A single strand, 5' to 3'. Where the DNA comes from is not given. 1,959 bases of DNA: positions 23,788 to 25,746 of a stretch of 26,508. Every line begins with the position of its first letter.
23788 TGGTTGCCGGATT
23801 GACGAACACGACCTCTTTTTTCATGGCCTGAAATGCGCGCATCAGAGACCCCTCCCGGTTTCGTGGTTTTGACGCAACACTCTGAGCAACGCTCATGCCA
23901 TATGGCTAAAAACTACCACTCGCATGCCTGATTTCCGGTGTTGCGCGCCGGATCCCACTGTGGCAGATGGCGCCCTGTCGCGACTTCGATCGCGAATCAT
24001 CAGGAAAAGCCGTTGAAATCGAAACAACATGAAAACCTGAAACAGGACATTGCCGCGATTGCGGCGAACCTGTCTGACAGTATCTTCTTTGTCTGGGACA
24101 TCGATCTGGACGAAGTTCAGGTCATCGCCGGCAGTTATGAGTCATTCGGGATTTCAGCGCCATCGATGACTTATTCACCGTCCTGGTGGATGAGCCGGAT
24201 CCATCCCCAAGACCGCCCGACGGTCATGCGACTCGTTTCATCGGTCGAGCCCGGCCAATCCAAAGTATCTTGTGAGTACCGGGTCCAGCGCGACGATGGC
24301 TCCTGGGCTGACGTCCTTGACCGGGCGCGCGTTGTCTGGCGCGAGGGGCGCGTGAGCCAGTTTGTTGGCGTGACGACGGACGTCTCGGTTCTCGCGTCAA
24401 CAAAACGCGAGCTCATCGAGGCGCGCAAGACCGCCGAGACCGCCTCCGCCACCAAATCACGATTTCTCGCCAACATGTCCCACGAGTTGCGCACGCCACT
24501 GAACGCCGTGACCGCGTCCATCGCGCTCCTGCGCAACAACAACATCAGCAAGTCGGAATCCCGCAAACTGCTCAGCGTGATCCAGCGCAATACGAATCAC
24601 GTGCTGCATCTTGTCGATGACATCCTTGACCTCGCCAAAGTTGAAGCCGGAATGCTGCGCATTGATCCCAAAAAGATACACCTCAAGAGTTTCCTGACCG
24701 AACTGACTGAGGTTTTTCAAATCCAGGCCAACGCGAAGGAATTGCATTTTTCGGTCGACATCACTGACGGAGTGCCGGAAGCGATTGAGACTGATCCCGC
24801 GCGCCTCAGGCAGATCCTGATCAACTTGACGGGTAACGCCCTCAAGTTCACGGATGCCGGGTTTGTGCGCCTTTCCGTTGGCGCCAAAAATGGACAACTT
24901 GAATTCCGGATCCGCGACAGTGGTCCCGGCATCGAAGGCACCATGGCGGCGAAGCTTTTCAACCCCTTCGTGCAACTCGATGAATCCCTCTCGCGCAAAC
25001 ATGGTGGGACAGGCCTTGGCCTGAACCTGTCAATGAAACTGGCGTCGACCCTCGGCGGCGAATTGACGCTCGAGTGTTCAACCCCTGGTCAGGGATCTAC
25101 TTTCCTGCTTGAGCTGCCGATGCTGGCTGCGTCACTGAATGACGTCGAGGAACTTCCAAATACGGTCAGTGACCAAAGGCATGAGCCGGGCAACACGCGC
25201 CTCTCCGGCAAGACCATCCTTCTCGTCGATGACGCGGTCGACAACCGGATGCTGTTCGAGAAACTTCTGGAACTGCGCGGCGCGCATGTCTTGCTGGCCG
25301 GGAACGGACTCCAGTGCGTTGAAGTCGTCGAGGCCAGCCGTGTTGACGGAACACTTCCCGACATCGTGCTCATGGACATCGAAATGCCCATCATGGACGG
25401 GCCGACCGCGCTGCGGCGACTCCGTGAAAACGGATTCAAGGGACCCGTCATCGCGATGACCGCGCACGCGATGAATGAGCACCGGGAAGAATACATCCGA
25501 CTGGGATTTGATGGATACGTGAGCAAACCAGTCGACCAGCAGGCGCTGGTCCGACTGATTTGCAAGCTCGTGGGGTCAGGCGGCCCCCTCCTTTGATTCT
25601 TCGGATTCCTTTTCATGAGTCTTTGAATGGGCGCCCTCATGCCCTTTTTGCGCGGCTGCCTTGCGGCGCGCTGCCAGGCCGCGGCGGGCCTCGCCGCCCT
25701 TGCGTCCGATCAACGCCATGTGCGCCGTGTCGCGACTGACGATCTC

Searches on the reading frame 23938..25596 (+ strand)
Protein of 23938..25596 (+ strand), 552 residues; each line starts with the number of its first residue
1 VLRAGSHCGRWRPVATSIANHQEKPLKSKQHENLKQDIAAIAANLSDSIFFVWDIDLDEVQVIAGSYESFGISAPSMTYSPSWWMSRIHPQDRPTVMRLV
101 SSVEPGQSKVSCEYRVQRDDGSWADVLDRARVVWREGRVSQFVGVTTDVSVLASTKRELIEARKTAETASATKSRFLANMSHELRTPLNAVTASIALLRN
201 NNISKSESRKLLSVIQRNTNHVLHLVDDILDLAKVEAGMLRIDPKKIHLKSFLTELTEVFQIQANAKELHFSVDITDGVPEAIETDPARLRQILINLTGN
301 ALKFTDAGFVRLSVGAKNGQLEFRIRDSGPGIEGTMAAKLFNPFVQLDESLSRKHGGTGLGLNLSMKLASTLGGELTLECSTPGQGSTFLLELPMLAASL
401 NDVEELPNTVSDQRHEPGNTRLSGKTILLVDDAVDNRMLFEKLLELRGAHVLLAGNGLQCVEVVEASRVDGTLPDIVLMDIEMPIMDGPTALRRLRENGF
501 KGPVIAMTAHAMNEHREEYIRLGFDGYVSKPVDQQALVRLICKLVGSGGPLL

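Call 8: search_protein_families(library=pfam, proteins=[window:23938-25596:+])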
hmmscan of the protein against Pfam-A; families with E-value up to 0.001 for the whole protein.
window:23938-25596:+ (552 aa): 4 families
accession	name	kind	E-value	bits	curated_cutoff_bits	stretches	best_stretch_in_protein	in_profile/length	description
PF00072.30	Response_reg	-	2.1e-25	89.5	30.2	1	427-540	1-109/111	Response regulator receiver domain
PF02518.31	HATPase_c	-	8.7e-24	84.5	26.4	1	286-395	2-109/111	Histidine kinase-, DNA gyrase B-, and HSP90-like ATPase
PF00512.31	HisKA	-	4.6e-19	68.7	26.9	1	173-238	2-66/66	His Kinase A (phospho-acceptor) domain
PF08447.18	PAS_3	-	2.1e-12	47.6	25.6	1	66-145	8-88/89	PAS fold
